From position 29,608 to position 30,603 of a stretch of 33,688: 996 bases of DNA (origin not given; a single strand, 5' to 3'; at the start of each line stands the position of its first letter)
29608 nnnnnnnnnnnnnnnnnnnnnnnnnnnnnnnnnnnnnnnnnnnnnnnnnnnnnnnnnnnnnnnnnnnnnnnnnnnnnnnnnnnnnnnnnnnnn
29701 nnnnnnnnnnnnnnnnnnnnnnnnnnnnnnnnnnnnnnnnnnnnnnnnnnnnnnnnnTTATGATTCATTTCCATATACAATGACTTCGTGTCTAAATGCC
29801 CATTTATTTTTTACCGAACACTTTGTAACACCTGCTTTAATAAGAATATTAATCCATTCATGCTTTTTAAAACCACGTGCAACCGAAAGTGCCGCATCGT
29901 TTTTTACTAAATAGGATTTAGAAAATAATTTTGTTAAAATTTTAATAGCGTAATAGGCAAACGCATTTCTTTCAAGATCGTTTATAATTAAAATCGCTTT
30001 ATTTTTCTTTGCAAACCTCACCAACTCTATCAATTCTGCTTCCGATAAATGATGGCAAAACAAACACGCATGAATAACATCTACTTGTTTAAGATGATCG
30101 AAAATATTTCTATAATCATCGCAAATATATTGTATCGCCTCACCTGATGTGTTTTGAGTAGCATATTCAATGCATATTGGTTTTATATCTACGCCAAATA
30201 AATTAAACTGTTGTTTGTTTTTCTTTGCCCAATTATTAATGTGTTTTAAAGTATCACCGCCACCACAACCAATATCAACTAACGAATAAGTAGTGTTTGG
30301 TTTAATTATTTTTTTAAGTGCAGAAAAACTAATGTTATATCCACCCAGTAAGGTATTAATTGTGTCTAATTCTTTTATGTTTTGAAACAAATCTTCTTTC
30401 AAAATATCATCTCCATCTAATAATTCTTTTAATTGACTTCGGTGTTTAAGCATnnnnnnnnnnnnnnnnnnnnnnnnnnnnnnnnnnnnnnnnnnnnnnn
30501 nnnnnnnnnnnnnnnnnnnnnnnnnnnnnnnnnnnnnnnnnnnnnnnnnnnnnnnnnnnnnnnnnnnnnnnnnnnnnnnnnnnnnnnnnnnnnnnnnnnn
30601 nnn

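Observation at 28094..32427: Overlapped five-gene operon UbiA prenyltransferase - type III PKS - methyltransferase - FAD oxidoreductase - YceI: candidate pathway for a prenylated phenolic-lipid or quinone-like molecule with its own carrier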

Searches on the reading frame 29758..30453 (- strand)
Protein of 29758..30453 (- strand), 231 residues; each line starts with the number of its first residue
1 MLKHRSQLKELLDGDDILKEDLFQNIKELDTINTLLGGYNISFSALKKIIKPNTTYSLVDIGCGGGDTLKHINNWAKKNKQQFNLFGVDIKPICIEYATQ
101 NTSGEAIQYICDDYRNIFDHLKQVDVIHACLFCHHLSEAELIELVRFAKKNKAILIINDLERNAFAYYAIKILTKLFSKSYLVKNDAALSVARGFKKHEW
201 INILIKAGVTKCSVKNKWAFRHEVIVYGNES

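Call 3: search_protein_families(library=pfam, proteins=[window:29758-30453:-], max_evalue=0.01)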
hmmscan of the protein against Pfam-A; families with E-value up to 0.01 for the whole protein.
window:29758-30453:- (231 aa): 6 families
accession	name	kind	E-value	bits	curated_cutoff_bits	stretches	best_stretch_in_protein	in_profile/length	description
PF13649.12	Methyltransf_25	-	1.6e-09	38.8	27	1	59-146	2-87/97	Methyltransferase domain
PF13847.12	Methyltransf_31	-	6.1e-08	32.9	27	1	56-172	5-114/145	Methyltransferase domain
PF08241.18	Methyltransf_11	-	1.6e-07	32.3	21.2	1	59-151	1-90/95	Methyltransferase domain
PF08242.18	Methyltransf_12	-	3e-07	31.5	30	1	59-145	1-85/98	Methyltransferase domain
PF13489.12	Methyltransf_23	-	2.6e-06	27.7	27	1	52-149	20-105/164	Methyltransferase domain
PF13679.12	Methyltransf_32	-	0.0066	16.9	27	0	45-103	16-74/143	Methyltransferase domain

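Call 4: search_protein_families(library=ncbifam, proteins=[window:29758-30453:-], max_evalue=0.01)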
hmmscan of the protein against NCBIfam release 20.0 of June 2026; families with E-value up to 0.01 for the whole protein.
window:29758-30453:- (231 aa): 10 families
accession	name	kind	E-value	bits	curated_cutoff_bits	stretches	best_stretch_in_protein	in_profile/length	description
NF004851.0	PRK06202.1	equivalog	2e-36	125.6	243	1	3-225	8-228/237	hypothetical protein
TIGR01983.1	UbiG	equivalog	3.6e-07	29.7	102.95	1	51-169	46-163/228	bifunctional 2-polyprenyl-6-hydroxyphenol methylase/3-demethylubiquinol 3-O-methyltransferase UbiG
NF001244.0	PRK00216.1-5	equivalog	1.6e-06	27.6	216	1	22-186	13-180/236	bifunctional demethylmenaquinone methyltransferase/2-methoxy-6-polyprenyl-1,4-benzoquinol methylase UbiE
NF045667.1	MTase_DVU1556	equivalog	5.6e-06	26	155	1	48-179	16-130/213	DVU_1556 family methyltransferase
TIGR02072.1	BioC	equivalog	2e-05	24.5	184.95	1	53-163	33-138/244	malonyl-ACP O-methyltransferase BioC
NF008300.0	PRK11088.1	equivalog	0.00018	21.1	303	1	52-101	83-131/272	23S rRNA (guanine(745)-N(1))-methyltransferase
NF008686.0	PRK11705.1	equivalog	0.0015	17.6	400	1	55-124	168-232/383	cyclopropane fatty acyl phospholipid synthase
TIGR03534.1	RF_mod_PrmC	equivalog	0.0016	17.9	199.1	1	45-127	80-160/253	peptide chain release factor N(5)-glutamine methyltransferase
TIGR00406.1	prmA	equivalog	0.0029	17.1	183.15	1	53-138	160-240/288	50S ribosomal protein L11 methyltransferase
NF011529.0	PRK14968.1-3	equivalog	0.0042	16.5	162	0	53-123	33-97/198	putative methyltransferase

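Call 58: search_solved_structures(query=window:29758-30453:-, show_alignments=1, max_evalue=0.01)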
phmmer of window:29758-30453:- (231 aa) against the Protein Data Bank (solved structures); distinct sequences matched with E-value up to 0.01: 7.
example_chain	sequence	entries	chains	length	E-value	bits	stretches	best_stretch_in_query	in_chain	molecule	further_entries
5dm2_A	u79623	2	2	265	4.2e-07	32.9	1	43-166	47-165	Methyltransferase domain family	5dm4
5dm1_A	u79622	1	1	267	4.3e-07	32.9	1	43-166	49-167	Methyltransferase domain family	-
4kwc_A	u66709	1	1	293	5.2e-07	32.6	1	43-166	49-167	BpumL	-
5dly_A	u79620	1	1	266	6e-06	29.1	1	54-166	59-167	plantazolicin methyltransferase BamL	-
4kvz_A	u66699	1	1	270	6.1e-06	29.1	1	54-166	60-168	BamL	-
5dm0_A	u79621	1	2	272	6.2e-06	29.1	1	54-166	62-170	plantazolicin methyltransferase BamL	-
9rfr_A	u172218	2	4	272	0.0073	19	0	57-151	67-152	Ubiquinone biosynthesis O-methyltransferase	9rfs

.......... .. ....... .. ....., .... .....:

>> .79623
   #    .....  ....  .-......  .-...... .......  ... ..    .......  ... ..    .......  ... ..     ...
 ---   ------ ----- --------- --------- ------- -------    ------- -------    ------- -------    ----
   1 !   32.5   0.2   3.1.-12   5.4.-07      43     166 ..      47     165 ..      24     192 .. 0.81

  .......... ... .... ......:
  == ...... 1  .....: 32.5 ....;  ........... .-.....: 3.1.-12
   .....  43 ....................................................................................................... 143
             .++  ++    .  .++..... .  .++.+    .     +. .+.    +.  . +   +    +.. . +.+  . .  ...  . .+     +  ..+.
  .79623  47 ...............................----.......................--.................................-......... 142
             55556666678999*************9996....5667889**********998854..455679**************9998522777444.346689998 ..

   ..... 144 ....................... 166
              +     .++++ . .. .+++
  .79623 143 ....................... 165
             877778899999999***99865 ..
